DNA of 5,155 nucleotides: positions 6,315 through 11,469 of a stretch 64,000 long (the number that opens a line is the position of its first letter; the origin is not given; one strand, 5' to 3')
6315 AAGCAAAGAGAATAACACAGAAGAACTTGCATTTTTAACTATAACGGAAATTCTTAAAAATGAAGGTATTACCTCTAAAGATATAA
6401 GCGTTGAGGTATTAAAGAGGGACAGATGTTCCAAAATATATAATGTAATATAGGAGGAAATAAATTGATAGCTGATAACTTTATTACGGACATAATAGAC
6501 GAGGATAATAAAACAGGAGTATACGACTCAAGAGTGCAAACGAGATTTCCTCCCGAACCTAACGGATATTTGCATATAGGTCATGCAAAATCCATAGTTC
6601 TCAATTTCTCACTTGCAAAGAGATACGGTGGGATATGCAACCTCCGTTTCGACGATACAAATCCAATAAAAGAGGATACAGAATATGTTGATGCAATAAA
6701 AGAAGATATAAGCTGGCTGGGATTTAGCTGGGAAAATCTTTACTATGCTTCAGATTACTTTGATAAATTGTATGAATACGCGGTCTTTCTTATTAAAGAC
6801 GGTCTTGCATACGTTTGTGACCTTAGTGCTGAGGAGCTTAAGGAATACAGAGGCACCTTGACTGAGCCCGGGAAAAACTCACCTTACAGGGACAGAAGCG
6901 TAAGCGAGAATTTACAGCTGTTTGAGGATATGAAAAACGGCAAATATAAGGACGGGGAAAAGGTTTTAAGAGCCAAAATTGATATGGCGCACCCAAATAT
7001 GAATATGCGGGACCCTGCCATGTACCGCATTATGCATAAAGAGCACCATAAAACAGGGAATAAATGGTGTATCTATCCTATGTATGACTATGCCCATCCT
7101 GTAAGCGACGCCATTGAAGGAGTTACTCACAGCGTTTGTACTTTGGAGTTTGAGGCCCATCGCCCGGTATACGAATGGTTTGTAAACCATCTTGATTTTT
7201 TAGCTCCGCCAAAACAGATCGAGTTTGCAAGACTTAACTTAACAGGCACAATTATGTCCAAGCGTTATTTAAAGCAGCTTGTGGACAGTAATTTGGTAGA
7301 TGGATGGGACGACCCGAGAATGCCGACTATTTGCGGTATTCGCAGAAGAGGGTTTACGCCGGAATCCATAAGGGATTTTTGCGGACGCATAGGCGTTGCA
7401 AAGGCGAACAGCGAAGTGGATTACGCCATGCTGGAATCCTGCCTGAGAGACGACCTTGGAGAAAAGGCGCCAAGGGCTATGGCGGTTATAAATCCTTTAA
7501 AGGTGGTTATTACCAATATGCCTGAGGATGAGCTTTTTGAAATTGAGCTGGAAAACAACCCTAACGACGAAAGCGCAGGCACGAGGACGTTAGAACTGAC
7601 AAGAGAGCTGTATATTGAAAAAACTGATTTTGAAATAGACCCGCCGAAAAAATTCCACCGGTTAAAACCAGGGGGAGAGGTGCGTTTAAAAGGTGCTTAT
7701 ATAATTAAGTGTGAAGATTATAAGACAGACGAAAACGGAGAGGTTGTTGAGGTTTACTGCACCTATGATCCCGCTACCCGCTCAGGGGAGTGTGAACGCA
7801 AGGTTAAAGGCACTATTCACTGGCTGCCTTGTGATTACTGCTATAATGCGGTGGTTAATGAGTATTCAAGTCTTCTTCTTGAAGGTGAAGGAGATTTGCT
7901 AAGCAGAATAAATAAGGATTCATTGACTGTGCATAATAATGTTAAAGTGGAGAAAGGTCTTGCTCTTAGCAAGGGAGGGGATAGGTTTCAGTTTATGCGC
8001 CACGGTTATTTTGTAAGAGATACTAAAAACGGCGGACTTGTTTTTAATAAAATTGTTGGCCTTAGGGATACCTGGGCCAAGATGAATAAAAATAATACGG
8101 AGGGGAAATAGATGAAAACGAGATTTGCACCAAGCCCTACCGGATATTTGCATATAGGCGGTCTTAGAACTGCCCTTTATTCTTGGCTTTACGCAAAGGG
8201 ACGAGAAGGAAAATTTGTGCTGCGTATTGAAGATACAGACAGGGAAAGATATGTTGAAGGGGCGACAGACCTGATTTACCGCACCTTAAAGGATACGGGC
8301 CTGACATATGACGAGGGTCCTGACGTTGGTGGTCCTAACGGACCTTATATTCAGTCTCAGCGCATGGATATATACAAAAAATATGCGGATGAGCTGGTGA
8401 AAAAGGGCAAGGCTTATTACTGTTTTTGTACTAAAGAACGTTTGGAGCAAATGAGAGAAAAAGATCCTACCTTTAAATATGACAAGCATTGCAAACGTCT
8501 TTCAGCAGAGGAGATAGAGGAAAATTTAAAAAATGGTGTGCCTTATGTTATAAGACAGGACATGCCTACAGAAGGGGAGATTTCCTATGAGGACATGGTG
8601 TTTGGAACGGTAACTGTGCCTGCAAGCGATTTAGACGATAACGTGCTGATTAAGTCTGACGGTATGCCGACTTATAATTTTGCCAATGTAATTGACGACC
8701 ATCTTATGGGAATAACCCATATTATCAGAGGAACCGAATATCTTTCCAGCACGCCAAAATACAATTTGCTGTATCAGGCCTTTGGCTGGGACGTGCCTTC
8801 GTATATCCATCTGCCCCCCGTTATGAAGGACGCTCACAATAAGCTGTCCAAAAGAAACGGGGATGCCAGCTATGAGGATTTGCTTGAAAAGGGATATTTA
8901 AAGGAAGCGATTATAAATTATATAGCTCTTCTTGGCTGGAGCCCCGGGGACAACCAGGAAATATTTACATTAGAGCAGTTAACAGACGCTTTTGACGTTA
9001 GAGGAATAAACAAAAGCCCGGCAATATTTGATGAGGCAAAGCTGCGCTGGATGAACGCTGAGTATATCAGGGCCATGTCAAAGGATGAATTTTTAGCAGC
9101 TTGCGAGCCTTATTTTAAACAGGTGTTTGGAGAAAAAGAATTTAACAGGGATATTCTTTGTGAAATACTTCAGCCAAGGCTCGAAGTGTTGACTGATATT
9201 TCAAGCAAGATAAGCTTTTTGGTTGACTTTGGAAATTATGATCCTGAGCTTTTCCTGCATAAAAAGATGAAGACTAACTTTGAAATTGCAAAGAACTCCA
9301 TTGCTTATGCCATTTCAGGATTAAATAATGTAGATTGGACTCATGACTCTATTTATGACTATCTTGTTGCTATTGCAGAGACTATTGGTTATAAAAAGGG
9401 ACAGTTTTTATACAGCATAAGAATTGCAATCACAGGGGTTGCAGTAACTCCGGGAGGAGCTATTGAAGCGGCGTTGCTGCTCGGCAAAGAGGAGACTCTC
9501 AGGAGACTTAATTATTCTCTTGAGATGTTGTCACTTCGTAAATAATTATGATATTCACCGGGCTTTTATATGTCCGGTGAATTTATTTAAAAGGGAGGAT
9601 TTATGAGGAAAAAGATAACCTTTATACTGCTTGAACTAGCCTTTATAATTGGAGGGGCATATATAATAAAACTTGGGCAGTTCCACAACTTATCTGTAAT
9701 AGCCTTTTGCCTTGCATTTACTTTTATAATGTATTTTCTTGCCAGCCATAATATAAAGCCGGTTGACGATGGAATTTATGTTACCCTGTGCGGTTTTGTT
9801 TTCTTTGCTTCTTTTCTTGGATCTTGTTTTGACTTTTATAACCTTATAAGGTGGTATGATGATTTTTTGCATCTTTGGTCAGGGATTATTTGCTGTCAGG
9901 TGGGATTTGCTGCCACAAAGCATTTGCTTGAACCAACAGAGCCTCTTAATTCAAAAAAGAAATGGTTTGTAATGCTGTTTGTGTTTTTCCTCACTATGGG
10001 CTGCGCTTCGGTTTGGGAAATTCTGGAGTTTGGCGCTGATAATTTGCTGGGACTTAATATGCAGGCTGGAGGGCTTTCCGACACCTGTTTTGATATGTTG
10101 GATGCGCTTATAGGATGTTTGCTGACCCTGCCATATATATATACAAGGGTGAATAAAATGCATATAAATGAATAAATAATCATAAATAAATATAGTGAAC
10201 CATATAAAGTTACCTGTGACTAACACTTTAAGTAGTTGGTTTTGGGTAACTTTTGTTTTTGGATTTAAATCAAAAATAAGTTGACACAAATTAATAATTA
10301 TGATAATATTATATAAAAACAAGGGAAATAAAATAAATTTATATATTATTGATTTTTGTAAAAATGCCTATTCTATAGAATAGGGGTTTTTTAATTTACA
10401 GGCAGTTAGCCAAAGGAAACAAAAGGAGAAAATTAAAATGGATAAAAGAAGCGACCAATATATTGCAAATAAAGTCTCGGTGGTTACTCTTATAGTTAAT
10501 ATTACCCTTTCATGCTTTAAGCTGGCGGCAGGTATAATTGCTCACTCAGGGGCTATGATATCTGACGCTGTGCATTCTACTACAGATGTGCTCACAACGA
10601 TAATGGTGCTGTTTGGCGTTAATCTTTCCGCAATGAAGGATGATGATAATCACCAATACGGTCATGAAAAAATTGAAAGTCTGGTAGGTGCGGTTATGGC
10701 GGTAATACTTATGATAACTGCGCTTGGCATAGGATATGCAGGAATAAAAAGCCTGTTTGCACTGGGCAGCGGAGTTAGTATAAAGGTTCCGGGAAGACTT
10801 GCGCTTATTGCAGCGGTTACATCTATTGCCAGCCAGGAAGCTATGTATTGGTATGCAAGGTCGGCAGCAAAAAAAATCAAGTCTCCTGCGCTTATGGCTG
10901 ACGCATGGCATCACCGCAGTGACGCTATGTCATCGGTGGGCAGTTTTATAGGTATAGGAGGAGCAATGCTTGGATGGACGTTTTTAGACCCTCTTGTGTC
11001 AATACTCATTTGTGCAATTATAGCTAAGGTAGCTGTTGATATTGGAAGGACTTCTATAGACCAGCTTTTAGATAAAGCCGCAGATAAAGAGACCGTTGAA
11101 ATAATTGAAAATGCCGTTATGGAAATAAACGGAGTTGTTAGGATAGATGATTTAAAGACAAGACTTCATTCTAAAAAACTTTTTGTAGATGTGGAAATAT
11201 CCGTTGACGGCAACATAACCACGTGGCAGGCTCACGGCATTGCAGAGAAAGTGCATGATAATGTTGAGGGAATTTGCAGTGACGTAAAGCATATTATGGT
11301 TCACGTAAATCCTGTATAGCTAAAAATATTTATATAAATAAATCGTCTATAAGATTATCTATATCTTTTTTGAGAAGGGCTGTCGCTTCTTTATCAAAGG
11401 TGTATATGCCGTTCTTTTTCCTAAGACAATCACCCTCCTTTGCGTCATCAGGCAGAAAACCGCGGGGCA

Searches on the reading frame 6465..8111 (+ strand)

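Call 36: search_protein_families(library=pfam, proteins=[window:6465-8111:+], max_evalue=0.00001)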
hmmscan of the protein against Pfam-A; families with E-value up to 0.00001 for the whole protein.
window:6465-8111:+ (548 aa): 3 families
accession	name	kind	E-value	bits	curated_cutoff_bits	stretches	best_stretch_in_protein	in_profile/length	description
PF00749.27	tRNA-synt_1c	-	2.3e-113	378.7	23.4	1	24-331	2-312/314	tRNA synthetases class I (E and Q), catalytic domain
PF03950.23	tRNA-synt_1c_C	-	1.3e-29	102.7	23.9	1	335-435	1-91/91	tRNA synthetases class I (E and Q), anti-codon binding domain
PF20974.2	tRNA-synt_1c_C2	-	1.1e-13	52.1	23.9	1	450-519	1-69/69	tRNA synthetases class I (E and Q), anti-codon binding domain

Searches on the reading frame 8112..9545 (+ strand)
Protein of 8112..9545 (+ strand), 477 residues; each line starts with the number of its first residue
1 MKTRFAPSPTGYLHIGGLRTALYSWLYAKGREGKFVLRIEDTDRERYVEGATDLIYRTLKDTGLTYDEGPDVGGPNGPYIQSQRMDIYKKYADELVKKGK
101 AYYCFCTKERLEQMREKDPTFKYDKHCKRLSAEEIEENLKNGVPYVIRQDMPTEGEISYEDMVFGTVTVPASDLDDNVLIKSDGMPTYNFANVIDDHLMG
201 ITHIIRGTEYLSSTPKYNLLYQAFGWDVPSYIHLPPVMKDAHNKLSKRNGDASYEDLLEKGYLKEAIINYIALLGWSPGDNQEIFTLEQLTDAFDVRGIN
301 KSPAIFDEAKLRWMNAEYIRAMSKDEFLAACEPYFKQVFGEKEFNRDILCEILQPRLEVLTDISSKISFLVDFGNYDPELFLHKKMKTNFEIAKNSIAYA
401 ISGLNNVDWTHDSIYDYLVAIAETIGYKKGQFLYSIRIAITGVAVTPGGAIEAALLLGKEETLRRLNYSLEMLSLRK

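Call 36: search_protein_families(library=pfam, proteins=[window:8112-9545:+], max_evalue=0.00001)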
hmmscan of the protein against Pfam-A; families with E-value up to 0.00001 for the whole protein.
window:8112-9545:+ (477 aa): 2 families
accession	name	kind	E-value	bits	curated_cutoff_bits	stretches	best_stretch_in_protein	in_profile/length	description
PF00749.27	tRNA-synt_1c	-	7.2e-103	344.2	23.4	1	2-313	3-314/314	tRNA synthetases class I (E and Q), catalytic domain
PF19269.4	Anticodon_2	-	1.3e-28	100.6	23.6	1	327-468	2-139/141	Anticodon binding domain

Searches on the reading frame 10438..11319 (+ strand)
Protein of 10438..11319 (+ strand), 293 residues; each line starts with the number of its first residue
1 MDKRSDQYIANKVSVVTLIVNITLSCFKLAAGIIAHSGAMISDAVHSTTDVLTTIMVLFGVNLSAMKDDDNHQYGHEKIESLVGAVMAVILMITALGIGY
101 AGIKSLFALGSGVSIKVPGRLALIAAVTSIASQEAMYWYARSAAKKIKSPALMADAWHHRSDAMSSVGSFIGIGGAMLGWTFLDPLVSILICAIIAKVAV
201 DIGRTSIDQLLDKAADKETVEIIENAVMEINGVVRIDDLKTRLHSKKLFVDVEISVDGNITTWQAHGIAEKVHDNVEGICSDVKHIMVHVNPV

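Call 36: search_protein_families(library=pfam, proteins=[window:10438-11319:+], max_evalue=0.00001)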
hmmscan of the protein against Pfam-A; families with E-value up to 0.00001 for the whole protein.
window:10438-11319:+ (293 aa): 2 families
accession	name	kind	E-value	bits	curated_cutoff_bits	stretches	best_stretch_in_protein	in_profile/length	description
PF01545.26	Cation_efflux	-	4e-46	157.7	26.6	1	15-211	2-198/198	Cation efflux family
PF16916.11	ZT_dimer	-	2.5e-19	69.5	26.7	1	216-292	2-77/78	Dimerisation domain of Zinc Transporter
